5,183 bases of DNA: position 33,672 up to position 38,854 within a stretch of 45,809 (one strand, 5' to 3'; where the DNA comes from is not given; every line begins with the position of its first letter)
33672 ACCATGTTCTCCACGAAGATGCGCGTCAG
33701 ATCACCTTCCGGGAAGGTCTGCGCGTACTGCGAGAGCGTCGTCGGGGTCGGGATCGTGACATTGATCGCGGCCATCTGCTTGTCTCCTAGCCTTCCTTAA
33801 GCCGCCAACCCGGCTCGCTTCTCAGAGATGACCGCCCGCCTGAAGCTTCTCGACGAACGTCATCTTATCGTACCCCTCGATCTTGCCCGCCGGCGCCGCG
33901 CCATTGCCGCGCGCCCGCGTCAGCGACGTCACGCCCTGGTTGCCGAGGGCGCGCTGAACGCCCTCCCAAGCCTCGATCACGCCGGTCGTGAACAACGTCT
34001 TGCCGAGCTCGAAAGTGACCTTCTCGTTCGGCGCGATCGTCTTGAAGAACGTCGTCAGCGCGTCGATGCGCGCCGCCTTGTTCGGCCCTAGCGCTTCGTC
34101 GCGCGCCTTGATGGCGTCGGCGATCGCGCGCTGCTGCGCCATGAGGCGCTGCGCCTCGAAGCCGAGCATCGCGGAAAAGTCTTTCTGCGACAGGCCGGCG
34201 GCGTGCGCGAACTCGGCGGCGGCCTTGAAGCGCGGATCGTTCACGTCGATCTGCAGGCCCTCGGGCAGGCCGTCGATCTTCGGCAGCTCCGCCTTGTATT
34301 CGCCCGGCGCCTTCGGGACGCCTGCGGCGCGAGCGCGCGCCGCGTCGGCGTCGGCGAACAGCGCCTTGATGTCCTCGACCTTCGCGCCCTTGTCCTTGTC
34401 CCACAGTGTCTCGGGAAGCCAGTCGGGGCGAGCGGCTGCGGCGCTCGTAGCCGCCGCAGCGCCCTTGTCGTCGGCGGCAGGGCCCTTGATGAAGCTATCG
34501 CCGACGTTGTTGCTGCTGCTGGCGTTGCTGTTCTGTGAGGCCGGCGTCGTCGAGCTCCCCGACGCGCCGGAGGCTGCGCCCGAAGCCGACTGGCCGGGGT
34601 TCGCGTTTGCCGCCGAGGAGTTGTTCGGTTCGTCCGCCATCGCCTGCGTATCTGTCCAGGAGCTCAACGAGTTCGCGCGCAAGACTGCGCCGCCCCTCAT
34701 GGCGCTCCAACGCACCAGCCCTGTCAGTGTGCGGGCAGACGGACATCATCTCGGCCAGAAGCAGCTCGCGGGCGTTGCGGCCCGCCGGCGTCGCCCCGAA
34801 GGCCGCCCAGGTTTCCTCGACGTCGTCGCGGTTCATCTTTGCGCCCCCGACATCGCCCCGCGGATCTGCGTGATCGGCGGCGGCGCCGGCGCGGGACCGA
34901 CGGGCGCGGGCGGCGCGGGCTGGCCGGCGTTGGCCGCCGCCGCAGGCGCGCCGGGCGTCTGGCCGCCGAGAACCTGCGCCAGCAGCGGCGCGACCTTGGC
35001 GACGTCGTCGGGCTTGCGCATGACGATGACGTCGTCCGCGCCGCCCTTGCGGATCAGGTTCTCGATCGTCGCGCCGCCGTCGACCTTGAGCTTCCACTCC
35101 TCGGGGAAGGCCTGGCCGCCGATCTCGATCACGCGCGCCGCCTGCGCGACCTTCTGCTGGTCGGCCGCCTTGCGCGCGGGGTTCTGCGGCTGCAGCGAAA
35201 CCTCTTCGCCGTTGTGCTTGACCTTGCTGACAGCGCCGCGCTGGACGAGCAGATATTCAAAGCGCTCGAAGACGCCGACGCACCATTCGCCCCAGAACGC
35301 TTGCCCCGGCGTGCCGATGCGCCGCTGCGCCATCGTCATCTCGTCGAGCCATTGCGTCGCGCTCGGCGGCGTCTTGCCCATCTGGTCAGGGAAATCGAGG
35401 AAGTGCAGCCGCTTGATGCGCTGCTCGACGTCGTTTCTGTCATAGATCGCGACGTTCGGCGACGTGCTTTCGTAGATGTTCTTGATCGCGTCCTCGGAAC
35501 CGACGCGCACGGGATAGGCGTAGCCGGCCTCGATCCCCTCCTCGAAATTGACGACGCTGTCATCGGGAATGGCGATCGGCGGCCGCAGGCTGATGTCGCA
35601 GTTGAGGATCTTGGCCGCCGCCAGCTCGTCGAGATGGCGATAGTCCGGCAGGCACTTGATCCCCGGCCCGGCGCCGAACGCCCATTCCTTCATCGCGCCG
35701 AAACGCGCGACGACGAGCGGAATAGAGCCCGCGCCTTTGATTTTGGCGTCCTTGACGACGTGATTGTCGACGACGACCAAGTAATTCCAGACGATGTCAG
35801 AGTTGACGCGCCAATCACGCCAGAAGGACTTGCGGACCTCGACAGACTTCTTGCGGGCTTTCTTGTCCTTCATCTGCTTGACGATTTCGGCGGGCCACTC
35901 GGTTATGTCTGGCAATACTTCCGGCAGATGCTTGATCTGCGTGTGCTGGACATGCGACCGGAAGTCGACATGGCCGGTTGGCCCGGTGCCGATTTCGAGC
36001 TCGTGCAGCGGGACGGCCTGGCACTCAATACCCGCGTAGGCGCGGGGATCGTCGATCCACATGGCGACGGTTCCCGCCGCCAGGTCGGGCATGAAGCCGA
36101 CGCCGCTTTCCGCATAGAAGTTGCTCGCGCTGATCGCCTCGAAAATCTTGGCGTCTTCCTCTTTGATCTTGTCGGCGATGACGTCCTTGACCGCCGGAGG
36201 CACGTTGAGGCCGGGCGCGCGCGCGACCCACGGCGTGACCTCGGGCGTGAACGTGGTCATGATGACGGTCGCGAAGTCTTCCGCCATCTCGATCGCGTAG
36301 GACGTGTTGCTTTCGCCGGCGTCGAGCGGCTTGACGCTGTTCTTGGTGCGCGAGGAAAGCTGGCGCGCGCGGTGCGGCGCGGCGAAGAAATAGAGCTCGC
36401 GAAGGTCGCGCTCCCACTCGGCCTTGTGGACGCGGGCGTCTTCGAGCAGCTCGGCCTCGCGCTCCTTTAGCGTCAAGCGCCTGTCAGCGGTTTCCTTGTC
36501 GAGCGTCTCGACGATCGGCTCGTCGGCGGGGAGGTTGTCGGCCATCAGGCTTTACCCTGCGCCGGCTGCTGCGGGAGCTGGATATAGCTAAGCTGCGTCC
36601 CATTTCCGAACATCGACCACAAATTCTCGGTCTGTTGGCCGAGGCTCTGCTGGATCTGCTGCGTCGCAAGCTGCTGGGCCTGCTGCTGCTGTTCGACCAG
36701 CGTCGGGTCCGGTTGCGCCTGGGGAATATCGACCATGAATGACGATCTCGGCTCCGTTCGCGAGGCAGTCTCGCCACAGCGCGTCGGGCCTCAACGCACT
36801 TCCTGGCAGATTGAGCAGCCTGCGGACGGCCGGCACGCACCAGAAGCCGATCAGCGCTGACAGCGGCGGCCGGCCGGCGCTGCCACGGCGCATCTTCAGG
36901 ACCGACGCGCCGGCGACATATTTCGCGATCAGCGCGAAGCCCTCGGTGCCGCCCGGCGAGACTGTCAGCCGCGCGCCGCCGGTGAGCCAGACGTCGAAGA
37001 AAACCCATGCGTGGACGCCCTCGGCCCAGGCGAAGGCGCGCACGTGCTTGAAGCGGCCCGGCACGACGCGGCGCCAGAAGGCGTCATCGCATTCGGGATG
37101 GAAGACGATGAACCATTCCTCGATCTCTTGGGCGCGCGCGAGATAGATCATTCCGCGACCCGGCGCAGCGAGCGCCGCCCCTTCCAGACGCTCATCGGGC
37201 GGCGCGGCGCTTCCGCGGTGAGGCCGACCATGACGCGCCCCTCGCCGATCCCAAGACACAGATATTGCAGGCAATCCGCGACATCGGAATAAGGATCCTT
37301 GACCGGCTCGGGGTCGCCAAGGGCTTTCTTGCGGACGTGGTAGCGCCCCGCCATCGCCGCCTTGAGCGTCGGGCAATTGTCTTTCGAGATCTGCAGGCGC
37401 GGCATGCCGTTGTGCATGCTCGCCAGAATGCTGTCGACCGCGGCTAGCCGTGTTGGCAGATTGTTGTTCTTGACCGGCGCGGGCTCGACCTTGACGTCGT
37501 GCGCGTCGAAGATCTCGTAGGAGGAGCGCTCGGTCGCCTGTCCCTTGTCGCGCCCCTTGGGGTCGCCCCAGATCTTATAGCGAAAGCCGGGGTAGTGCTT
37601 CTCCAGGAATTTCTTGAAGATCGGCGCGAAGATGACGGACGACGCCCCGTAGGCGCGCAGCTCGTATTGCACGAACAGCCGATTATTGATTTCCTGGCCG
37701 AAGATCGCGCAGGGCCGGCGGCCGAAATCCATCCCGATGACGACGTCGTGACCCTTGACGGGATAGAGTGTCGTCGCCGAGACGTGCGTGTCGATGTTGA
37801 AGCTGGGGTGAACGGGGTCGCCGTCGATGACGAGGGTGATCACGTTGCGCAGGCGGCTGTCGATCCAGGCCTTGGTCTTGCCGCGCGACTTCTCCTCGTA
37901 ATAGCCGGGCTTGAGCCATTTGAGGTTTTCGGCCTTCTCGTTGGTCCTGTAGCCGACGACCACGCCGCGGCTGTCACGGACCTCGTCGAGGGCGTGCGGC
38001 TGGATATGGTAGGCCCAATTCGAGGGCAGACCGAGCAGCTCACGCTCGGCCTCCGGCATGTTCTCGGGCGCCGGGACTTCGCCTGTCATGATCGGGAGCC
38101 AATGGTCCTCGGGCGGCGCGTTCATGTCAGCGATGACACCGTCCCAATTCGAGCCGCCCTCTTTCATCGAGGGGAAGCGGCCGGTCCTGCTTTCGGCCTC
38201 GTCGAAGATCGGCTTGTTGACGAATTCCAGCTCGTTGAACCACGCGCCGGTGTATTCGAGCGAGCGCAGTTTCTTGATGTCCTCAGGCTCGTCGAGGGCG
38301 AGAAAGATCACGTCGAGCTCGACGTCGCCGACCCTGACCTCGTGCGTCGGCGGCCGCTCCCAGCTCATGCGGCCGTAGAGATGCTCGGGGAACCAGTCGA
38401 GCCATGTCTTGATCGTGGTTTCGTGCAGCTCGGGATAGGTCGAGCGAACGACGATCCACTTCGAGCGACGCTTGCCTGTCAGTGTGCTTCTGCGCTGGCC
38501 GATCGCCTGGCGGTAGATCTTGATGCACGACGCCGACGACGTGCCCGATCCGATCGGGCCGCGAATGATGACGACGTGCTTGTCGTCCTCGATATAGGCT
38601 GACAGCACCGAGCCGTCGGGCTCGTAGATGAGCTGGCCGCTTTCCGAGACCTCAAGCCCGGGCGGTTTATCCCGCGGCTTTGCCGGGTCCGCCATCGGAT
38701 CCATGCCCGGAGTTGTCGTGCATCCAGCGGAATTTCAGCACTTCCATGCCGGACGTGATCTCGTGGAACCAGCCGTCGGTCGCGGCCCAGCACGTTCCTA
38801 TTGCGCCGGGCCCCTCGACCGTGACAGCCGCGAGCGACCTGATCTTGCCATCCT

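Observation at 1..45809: The palindromic heptamer CTGWCAG is about ten-fold over-represented and is written with rare codons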

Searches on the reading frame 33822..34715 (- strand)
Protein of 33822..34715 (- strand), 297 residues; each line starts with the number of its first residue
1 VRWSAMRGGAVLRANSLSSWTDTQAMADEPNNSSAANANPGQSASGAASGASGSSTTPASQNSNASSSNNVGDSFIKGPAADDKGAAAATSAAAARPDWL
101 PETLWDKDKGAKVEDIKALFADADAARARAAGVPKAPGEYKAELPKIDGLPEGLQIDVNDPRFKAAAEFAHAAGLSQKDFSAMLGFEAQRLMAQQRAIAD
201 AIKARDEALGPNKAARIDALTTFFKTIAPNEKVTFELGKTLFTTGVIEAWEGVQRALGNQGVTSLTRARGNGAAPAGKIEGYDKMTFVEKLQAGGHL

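Call 61: search_protein_families(library=pfam, proteins=[window:33822-34715:-], max_evalue=0.05)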
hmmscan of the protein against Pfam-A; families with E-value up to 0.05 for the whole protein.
window:33822-34715:- (297 aa): 1 family
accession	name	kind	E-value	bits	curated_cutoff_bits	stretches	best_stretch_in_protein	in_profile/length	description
PF21843.2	DUF6902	-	0.022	14.2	27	1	164-242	104-176/351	Domain of unknown function (DUF6902)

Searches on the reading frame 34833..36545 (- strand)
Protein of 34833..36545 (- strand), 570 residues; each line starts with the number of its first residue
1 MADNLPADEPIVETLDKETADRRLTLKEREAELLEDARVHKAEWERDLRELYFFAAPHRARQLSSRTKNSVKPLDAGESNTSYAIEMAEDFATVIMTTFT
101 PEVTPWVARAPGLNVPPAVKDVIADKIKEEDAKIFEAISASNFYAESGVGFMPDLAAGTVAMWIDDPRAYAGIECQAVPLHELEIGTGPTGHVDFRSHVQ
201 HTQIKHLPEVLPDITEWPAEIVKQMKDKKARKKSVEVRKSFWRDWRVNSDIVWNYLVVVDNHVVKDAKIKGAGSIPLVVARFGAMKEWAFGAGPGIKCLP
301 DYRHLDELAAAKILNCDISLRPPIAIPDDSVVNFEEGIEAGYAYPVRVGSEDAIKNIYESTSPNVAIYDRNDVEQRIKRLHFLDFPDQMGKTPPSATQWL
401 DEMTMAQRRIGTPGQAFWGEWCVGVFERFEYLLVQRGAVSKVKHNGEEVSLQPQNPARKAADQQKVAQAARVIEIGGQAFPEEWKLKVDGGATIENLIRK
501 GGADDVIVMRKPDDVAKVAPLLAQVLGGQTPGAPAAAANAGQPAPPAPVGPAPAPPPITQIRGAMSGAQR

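Call 7: search_protein_families(library=phrogs, proteins=[window:34833-36545:-])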
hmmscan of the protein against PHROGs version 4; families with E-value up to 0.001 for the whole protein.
window:34833-36545:- (570 aa): 1 family
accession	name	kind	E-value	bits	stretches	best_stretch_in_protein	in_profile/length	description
phrog_332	-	connector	4.1e-36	125.5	1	22-545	6-543/560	head-tail adaptor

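Call 8: search_dna_similar(query=window:34833-36545:-, collection=phages, mode=protein, max_rows=15)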
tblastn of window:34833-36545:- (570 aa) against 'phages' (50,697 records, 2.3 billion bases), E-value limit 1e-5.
Records with a match: 18; places in all: 18; records where one place covers at least 80% of the query: 1.
Best place of each record, by identity: <60% 18.
By first word of the organism name: Pseudomonas 11; Caudoviricetes 3; Microcystis 1; Pelagibacter 1; Vibrio 1; Bacteriophage 1.
By host as written in the record: Pseudomonas aeruginosa PA14 5; - 4; Pseudomonas sp. 2; Pseudomonas aeruginosa 2; Microcystis wesenbergii 1; Candidadtus Pelagibacter sp. HTCC1062 1; Pseudomonas aeruginosa UCBPP-PA14 1; Pseudomonas aeruginosa F002 1; and 1 more.
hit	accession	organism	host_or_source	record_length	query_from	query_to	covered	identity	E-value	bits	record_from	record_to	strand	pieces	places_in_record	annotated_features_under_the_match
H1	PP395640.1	Microcystis phage Mwe-JY08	Microcystis wesenbergii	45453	20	517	87%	41.8%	4e-113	376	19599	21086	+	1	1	hypothetical protein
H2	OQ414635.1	Pelagibacter phage EXVC031P Hodr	Candidadtus Pelagibacter sp. HTCC1062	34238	37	456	74%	21.9%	6e-18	94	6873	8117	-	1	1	hypothetical protein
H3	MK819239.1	Pseudomonas phage vB_PaeP_YA3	Pseudomonas aeruginosa UCBPP-PA14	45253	17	385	65%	22.6%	1e-9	68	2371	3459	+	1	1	tail protein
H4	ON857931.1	Pseudomonas phage vB_PaeP_FBPa19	Pseudomonas sp.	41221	17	385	65%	22.0%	4e-9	66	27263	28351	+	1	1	hypothetical protein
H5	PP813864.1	Pseudomonas phage vB_PaeP_FBPa42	Pseudomonas sp.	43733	17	385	65%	22.0%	4e-9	66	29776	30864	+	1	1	hypothetical protein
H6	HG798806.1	Pseudomonas phage vB_PaeP_Tr60_Ab31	Pseudomonas aeruginosa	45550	20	385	64%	22.2%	4e-9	66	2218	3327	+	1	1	Putative head-tail connector | Hypothetical protein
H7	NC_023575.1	Pseudomonas phage vB_PaeP_Tr60_Ab31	Pseudomonas aeruginosa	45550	20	385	64%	22.2%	4e-9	66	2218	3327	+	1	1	head-tail adaptor | Hypothetical protein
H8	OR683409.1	Pseudomonas phage Shamal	Pseudomonas aeruginosa F002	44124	17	385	65%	21.9%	7e-9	65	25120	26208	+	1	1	portal protein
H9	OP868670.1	Pseudomonas phage MPK9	Pseudomonas aeruginosa PA14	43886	20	385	64%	21.9%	7e-9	65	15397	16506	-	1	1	putative portal protein | hypothetical protein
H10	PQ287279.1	Pseudomonas phage Flu_PA14_4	Pseudomonas aeruginosa PA14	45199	20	385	64%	21.9%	9e-9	65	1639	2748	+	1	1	head-tail adaptor | hypothetical protein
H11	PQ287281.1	Pseudomonas phage Flu_PA14_3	Pseudomonas aeruginosa PA14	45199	20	385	64%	21.9%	9e-9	65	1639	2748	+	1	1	head-tail adaptor | hypothetical protein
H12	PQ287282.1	Pseudomonas phage Komp_PA14_gP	Pseudomonas aeruginosa PA14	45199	20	385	64%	21.9%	9e-9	65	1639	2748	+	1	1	head-tail adaptor | hypothetical protein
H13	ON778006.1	Pseudomonas phage vB_Pae_HB2107-3I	Pseudomonas aeruginosa PA14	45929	20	385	64%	21.9%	9e-9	65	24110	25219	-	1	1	head-tail connector protein | hypothetical protein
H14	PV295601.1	Vibrio phage vB_VibP_ZCVPP1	Vibrio parahaemolyticus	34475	127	456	58%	24.1%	1e-6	58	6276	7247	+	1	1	DNA replication and packaging protein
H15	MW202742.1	Caudoviricetes sp.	Manatee Spring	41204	66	398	58%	23.8%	2e-7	60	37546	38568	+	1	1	head to tail connecting protein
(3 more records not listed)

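Call 14: find_related_loci(query=window:34833-36545:-, collection=genome_contigs, flank=10000)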
Query window:34833-36545:- (570 aa) in genome_contigs; peptide patterns used: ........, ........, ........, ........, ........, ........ (x = any residue, [..] = any of these).
82 stretches matched a pattern; 1 encode a relative of the query (tblastn E <= 1e-3); 1 distinct loci.
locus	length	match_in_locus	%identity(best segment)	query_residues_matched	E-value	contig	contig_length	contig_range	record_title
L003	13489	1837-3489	46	24-569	2e-141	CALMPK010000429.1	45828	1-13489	MAG TPA_asm: uncultured Hyphomicrobiaceae bacterium isolate SRR2107213_bin.22_CONCOCT_v1.1_MAG genome assembly, contig:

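Call 19: find_related_loci(query=window:34833-36545:-, collection=viral_contigs, flank=10000)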
Query window:34833-36545:- (570 aa) in viral_contigs; peptide patterns used: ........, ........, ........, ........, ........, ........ (x = any residue, [..] = any of these).
55 stretches matched a pattern; 21 encode a relative of the query (tblastn E <= 1e-3); 21 distinct loci.
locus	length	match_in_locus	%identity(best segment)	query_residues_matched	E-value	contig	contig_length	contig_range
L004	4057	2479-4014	51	34-547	7e-162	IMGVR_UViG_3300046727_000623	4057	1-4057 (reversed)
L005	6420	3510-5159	48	17-568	8e-152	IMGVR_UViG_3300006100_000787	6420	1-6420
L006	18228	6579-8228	48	17-568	3e-151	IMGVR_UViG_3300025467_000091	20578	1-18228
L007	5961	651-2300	48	17-568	3e-152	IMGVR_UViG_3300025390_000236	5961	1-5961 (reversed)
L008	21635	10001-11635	47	26-562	6e-147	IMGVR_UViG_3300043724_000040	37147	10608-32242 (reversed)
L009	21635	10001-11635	47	26-562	6e-147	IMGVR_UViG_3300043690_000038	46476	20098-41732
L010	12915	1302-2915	46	26-565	4e-147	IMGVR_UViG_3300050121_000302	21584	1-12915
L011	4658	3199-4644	49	34-512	2e-146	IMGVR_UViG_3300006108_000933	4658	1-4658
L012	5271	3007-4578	46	32-561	1e-144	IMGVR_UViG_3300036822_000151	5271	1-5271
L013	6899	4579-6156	44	31-561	3e-142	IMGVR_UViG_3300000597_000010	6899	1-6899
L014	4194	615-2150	45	34-543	5e-141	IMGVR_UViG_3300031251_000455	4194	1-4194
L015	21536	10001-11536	51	34-547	1e-156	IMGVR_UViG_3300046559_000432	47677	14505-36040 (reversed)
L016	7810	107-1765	45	1-538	8e-137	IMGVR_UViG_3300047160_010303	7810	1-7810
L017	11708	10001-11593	44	13-559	2e-136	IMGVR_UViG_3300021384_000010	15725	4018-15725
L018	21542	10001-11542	48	26-546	2e-151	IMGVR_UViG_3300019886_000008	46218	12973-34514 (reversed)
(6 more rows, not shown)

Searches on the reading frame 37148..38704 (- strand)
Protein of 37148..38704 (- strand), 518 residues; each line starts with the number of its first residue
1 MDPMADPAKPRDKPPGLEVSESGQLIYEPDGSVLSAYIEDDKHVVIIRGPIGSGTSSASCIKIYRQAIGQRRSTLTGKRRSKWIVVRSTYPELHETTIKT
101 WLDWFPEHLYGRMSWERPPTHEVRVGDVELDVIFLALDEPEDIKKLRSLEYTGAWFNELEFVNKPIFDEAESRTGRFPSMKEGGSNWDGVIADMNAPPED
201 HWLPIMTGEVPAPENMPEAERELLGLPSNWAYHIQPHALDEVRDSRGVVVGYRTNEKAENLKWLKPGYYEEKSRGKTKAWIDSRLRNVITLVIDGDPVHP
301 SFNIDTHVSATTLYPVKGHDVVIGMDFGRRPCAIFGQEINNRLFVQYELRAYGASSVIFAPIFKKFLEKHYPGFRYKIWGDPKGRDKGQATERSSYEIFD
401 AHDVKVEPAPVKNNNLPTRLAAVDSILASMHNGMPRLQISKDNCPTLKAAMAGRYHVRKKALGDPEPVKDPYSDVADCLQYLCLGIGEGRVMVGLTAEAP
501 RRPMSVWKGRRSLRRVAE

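Call 7: search_protein_families(library=phrogs, proteins=[window:37148-38704:-])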
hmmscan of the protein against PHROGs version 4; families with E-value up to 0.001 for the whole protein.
window:37148-38704:- (518 aa): 1 family
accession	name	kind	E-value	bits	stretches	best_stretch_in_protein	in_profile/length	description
phrog_2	-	head and packaging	2.1e-15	57.5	1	38-490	274-596/807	terminase large subunit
